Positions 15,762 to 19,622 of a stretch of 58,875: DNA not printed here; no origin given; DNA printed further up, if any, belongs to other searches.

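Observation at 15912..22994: Tandem pair of ~1170-aa paralogous lipoproteins forming their own promoter-to-terminator unit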

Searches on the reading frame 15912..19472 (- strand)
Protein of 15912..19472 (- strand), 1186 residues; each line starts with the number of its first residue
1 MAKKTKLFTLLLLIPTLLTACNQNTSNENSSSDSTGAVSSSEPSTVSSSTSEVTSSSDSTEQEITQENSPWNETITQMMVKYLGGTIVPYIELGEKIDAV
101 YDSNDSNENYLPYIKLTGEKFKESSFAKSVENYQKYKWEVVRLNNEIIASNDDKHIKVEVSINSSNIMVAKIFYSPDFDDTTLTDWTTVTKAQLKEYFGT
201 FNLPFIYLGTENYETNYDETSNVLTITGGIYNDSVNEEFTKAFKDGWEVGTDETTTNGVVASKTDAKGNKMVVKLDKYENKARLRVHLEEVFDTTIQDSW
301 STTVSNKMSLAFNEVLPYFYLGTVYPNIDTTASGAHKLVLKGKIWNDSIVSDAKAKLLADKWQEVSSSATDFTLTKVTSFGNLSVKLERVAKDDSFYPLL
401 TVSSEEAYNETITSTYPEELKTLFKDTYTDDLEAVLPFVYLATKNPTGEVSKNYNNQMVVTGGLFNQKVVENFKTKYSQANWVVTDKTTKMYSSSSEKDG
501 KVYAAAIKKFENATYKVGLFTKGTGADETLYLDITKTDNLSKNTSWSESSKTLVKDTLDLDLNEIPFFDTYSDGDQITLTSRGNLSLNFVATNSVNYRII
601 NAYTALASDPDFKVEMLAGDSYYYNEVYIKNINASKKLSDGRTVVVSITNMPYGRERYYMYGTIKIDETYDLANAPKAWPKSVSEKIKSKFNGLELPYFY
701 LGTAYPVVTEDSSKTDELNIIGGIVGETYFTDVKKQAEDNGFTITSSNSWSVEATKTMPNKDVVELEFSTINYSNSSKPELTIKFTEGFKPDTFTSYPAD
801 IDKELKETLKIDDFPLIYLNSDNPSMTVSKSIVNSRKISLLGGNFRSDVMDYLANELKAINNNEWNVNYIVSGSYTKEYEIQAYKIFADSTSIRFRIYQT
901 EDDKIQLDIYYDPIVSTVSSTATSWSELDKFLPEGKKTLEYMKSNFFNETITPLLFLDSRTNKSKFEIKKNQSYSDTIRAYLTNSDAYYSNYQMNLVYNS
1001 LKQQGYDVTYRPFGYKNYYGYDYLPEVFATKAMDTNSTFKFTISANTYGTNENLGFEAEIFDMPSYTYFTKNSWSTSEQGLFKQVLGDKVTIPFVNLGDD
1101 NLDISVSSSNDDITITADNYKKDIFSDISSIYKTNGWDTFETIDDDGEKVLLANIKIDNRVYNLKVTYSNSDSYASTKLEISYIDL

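Call 3: search_protein_families(library=pfam, proteins=[window:15912-19472:-], max_evalue=1)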
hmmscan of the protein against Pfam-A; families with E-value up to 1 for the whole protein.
window:15912-19472:- (1186 aa): 5 families
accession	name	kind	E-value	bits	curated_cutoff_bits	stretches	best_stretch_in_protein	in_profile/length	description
PF24304.1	AcrIIA4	-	0.033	15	27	0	231-251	43-62/83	Anti-CRISPR Suppressor AcrIIA4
PF22036.2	MoaF_like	-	0.041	14.2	27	0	521-580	31-90/94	MoaF-like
PF24693.1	DUF7660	-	0.063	13.8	27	1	955-996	12-53/73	Family of unknown function (DUF7660)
PF17886.7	ArsA_HSP20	-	0.1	12.6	22.5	1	1090-1124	8-38/63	HSP20-like domain found in ArsA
PF17876.7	CSD2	-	0.15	12.6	26.2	0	623-664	9-46/74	Cold shock domain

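Call 4: search_protein_families(library=ncbifam, proteins=[window:15912-19472:-], max_evalue=1)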
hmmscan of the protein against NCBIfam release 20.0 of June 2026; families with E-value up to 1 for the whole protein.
window:15912-19472:- (1186 aa): 3 families
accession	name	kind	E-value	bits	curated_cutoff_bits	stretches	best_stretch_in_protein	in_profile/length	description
NF041057.1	Rcas_1661_fam_Se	equivalog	0.12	11.9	190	1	11-74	2-65/247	Rcas_1661 family thioredoxin-like (seleno)lipoprotein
NF040528.1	SP_0198_lipo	equivalog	0.26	11.2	100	1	3-63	1-56/144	SP_0198 family lipoprotein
NF050142.1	PG1828_fam_lipo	equivalog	0.31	11.8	50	0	18-56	16-51/59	PG1828 family lipoprotein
